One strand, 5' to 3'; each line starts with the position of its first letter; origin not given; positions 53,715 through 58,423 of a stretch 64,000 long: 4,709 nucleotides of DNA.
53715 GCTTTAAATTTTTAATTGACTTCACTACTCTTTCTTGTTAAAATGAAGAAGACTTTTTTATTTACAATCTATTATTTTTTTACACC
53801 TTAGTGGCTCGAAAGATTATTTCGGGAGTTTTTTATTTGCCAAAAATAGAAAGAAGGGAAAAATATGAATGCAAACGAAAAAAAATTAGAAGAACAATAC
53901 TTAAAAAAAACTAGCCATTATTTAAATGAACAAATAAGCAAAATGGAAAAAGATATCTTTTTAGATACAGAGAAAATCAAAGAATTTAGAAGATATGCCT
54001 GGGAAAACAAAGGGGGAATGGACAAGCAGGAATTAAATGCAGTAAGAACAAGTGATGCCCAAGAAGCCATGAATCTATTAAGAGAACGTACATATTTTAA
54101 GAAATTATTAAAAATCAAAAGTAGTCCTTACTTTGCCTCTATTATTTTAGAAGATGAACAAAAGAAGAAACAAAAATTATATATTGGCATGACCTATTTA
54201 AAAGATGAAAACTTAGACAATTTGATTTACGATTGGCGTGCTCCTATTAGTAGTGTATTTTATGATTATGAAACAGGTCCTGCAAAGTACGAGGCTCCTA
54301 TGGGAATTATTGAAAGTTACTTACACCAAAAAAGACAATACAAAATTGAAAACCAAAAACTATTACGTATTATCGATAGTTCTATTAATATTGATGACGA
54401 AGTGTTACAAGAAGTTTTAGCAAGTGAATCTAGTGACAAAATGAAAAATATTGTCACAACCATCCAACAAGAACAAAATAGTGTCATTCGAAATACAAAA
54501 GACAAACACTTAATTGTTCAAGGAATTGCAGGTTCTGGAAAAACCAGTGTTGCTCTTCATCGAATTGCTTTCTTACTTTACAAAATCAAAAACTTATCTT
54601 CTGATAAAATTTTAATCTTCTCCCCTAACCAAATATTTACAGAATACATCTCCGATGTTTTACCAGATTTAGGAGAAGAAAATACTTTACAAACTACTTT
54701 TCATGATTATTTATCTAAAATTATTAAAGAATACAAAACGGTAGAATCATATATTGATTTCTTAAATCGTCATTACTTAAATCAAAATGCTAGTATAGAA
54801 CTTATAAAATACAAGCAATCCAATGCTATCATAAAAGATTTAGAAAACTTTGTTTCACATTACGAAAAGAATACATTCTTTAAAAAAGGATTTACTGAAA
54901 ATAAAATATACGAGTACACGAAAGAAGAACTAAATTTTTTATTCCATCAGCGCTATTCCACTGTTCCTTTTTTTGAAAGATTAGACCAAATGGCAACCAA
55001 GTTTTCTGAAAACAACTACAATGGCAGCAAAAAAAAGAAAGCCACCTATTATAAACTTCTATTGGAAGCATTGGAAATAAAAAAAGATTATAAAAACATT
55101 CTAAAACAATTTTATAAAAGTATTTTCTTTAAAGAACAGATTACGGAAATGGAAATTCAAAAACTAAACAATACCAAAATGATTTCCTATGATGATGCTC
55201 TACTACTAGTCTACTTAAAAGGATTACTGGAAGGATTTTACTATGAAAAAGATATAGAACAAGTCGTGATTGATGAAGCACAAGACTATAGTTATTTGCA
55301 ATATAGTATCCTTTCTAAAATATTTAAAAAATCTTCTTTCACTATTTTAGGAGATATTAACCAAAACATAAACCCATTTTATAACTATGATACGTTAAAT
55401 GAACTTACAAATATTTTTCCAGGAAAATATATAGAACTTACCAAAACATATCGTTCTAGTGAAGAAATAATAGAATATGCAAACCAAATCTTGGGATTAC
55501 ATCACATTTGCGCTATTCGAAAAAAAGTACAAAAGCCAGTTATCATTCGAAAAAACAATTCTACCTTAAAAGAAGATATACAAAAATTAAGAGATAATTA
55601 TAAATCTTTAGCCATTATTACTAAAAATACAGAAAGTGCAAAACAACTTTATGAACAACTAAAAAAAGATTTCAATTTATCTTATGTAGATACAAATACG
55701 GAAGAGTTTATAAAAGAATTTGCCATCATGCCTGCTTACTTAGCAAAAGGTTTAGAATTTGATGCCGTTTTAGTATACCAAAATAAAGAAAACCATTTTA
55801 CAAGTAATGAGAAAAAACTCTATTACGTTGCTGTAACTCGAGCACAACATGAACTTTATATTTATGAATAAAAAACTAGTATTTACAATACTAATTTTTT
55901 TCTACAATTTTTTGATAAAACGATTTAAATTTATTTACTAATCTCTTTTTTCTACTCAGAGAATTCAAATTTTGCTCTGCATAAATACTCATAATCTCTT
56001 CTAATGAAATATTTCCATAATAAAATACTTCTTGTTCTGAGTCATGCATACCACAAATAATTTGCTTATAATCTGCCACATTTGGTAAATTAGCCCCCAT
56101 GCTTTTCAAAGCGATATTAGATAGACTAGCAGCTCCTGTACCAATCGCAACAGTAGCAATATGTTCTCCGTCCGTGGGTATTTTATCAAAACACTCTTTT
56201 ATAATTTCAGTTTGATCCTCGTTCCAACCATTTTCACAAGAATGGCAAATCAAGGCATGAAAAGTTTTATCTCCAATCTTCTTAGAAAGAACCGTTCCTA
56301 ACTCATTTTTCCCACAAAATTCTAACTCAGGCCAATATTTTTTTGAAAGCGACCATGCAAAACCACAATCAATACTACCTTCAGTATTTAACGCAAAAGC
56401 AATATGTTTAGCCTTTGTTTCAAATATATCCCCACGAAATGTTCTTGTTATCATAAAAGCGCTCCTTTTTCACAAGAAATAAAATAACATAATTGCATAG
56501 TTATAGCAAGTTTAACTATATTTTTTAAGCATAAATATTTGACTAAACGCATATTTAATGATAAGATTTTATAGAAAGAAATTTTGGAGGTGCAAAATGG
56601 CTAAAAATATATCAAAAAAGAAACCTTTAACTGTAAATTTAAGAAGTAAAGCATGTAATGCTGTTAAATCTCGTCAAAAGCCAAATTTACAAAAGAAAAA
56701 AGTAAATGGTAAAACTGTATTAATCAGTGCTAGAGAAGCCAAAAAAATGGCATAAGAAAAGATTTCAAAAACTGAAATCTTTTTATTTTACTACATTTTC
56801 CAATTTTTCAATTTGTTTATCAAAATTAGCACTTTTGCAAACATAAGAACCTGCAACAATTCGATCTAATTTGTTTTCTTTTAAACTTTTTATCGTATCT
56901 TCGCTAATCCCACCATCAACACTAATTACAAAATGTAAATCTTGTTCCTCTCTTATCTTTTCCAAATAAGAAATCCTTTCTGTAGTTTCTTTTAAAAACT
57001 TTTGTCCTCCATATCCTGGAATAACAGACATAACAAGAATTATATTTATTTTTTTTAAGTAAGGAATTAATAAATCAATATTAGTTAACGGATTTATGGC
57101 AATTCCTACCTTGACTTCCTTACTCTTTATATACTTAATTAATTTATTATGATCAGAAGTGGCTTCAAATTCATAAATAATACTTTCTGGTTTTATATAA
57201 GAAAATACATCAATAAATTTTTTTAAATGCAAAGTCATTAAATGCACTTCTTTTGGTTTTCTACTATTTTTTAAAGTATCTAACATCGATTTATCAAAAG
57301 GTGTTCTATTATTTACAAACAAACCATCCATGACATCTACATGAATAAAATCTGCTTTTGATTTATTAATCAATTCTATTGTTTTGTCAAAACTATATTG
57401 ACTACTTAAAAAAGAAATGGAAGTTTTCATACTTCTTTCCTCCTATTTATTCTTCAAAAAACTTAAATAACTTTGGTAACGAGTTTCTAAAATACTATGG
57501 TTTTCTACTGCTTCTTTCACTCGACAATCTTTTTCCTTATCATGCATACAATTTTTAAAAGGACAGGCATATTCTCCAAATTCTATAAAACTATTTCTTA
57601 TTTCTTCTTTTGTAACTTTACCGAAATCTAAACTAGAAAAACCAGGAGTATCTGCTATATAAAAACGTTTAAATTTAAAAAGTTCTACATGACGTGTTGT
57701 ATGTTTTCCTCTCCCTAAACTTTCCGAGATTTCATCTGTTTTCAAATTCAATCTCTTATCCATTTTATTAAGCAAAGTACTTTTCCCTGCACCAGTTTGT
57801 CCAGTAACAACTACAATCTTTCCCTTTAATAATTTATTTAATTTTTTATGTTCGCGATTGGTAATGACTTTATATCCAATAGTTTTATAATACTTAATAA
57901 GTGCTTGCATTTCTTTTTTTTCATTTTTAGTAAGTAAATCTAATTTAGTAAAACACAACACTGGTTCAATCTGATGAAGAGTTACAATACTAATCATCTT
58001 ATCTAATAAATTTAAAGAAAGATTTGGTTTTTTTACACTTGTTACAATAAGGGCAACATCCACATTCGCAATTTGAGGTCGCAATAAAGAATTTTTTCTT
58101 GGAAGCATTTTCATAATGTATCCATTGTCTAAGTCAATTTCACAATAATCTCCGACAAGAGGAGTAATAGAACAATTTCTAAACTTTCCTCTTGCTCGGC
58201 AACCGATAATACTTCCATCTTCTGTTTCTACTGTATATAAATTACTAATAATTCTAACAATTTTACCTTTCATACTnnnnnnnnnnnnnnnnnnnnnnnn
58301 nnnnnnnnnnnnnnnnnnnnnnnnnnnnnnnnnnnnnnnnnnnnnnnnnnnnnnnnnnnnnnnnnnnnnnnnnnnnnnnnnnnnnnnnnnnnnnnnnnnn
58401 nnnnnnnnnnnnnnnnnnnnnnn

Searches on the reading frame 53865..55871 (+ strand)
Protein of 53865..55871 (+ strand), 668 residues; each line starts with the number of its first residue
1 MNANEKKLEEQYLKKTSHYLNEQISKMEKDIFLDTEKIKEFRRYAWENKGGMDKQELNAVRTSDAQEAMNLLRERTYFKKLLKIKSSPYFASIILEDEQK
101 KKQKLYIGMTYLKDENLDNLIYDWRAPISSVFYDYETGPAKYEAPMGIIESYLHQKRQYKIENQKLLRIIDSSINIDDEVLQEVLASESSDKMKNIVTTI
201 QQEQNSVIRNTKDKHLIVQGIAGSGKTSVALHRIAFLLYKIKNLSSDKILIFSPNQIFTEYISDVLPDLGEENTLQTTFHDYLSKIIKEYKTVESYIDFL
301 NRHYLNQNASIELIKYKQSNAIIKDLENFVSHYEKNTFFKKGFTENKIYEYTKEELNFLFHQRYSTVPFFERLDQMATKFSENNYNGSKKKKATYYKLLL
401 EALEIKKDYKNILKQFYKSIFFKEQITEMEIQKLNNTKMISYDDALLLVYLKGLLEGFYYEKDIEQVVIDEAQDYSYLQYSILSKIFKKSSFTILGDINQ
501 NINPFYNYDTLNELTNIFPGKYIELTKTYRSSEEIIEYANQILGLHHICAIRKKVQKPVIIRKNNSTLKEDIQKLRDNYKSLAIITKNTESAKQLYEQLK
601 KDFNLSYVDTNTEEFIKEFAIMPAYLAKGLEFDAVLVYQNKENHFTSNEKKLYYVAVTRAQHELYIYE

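Call 19: search_protein_families(library=ncbifam, proteins=[window:53865-55871:+])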
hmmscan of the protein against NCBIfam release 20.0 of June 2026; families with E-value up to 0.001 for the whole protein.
window:53865-55871:+ (668 aa): 8 families
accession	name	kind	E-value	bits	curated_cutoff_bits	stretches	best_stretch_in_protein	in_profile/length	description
NF041464.1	HelD_BACSU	equivalog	8.3e-143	477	419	2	3-421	5-440/779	RNA polymerase recycling motor HelD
NF041254.1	motor_HelR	exception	1.5e-41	142.5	750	2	98-285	86-274/706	RNA polymerase recycling motor ATPase HelR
NF041258.1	motor_HelR_2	exception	4.7e-41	140.8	1100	2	101-286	74-258/713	RNA polymerase recycling motor ATPase HelR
NF041465.1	HelD_MYCSM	equivalog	9.1e-36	123.2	1051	2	103-283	81-260/719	RNA polymerase recycling motor HelD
NF008743.0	PRK11773.1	equivalog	2.8e-14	52.5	965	2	194-251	4-59/720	DNA helicase II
TIGR01075.1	uvrD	equivalog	1.1e-13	50.3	1144.45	2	459-543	204-292/715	DNA helicase II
NF008276.0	PRK11054.1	equivalog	7.1e-10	38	543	1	186-666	182-659/684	DNA helicase IV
TIGR00609.1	recB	equivalog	3.6e-05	22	696.05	1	318-588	211-499/1175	exodeoxyribonuclease V subunit beta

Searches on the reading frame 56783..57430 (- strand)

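Call 54: search_protein_families(library=pfam, proteins=[window:56783-57430:-], max_evalue=0.1)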
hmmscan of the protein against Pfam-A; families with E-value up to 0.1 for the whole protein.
window:56783-57430:- (215 aa): 5 families
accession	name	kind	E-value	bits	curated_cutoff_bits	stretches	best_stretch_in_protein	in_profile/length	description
PF00834.25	Ribul_P_3_epim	-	6e-46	156.8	21.1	1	5-197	4-197/198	Ribulose-phosphate 3 epimerase family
PF01729.25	QRPTase_C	-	0.0013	19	23.1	1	156-204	117-165/169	Quinolinate phosphoribosyl transferase, C-terminal domain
PF23563.1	TRIP13_N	-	0.011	16.4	27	0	124-158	30-64/88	TRIP13 N-terminal domain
PF00977.27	His_biosynth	-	0.028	14.3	23.6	1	149-208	58-116/228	Histidine biosynthesis protein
PF04055.27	Radical_SAM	-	0.035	14.7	29.5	0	147-191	60-105/166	Radical SAM superfamily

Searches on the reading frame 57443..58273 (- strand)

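Call 54: search_protein_families(library=pfam, proteins=[window:57443-58273:-], max_evalue=0.1)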
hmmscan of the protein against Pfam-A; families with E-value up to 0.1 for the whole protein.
window:57443-58273:- (276 aa): 34 families (the best 25 are shown)
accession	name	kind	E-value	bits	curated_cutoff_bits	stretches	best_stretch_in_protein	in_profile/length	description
PF03193.22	RsgA_GTPase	-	4.2e-51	173.7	30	1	57-217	2-173/174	RsgA GTPase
PF16745.11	RsgA_N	-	2.1e-15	56.7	27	1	2-51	1-49/54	RsgA N-terminal domain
PF01926.29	MMR_HSR1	-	3.8e-08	33.9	21.9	1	154-234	2-75/113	50S ribosome-binding GTPase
PF00005.33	ABC_tran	-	3.3e-05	24.9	25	1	148-191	8-56/137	ABC transporter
PF01176.25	eIF-1a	-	0.00024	21.1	30.2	1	10-48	13-51/64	Translation initiation factor 1A / IF-1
PF00437.27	T2SSE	-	0.00047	19.4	24.9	1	140-182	129-173/370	Type II/IV secretion system protein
PF13191.12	AAA_16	-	0.001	20.1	32.6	1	151-177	22-50/167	AAA ATPase domain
PF13401.12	AAA_22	-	0.001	19.8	27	1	152-178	6-32/130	AAA domain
PF13555.12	AAA_29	-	0.0019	18.4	27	1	150-168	22-39/61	P-loop containing region of AAA domain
PF06414.18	Zeta_toxin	-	0.0031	17.4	22.3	1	149-176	14-41/199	Zeta toxin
PF20720.3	nSTAND3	-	0.0036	17.4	27.2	1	138-171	4-37/155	Novel STAND NTPase 3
PF07693.20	KAP_NTPase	-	0.0036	17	20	1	143-204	10-59/293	KAP family P-loop domain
PF13479.12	AAA_24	-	0.006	16.9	27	1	151-187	2-38/195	AAA domain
PF00350.29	Dynamin_N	-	0.0078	16.7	27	1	154-171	1-18/168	Dynamin family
PF02367.23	TsaE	-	0.0078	16.6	26.6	1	143-182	12-52/128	Threonylcarbamoyl adenosine biosynthesis protein TsaE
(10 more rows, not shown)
